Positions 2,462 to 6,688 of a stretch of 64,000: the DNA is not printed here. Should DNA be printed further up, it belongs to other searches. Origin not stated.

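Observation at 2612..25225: Candidate undescribed surface system: tandem giant Ig/polyglycine lipoproteins heading a type IV pilus locus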

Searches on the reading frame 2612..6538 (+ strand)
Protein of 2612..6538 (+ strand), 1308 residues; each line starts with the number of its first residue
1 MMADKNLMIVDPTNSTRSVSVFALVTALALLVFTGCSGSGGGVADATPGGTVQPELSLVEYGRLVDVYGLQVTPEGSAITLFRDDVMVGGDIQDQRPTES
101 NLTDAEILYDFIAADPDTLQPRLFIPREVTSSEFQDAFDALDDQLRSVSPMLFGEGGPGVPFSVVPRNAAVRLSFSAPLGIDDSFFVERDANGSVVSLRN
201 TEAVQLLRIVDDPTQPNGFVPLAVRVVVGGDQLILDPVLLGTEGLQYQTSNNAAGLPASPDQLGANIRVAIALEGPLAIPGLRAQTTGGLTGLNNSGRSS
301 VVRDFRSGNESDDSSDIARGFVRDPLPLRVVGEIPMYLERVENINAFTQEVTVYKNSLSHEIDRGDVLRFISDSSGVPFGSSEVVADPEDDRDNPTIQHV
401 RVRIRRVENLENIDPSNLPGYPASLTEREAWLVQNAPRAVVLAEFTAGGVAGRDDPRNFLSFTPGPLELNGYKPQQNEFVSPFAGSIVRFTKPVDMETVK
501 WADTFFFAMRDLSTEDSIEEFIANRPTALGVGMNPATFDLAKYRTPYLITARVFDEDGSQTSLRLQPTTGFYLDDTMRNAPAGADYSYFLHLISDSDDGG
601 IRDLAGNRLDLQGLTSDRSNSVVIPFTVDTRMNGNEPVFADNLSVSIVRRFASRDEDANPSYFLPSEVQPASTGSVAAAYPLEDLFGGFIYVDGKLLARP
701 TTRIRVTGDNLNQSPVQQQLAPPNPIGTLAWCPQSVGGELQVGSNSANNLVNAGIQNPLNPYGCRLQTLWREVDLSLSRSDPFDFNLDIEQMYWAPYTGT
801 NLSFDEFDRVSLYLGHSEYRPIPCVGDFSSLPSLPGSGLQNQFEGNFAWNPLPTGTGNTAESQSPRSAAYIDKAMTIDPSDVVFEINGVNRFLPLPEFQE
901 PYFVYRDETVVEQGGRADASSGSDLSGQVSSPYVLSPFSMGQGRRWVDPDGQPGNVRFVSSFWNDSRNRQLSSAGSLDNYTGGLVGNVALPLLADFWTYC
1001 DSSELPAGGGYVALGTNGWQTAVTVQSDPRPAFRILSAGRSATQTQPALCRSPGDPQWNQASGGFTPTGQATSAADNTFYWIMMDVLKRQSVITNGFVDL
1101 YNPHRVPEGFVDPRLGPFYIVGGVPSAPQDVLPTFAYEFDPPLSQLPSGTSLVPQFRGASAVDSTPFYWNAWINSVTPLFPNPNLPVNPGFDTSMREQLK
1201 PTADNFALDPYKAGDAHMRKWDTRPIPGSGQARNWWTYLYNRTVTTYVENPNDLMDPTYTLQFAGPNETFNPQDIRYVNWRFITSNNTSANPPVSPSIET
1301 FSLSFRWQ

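Call 4: search_protein_families(library=pfam, proteins=[window:2612-6538:+], max_evalue=0.1)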
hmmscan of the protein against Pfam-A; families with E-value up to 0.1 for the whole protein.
window:2612-6538:+ (1308 aa): 0 families

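Call 6: search_protein_families(library=ncbifam, proteins=[window:2612-6538:+], max_evalue=0.1)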
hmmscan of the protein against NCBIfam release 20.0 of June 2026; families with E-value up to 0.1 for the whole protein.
window:2612-6538:+ (1308 aa): 1 family
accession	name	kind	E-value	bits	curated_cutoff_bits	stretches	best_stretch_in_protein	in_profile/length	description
NF058595.1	invert_tail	domain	0.099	13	37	0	13-51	48-90/113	lipo-invert putative C-terminal anchoring domain-containing protein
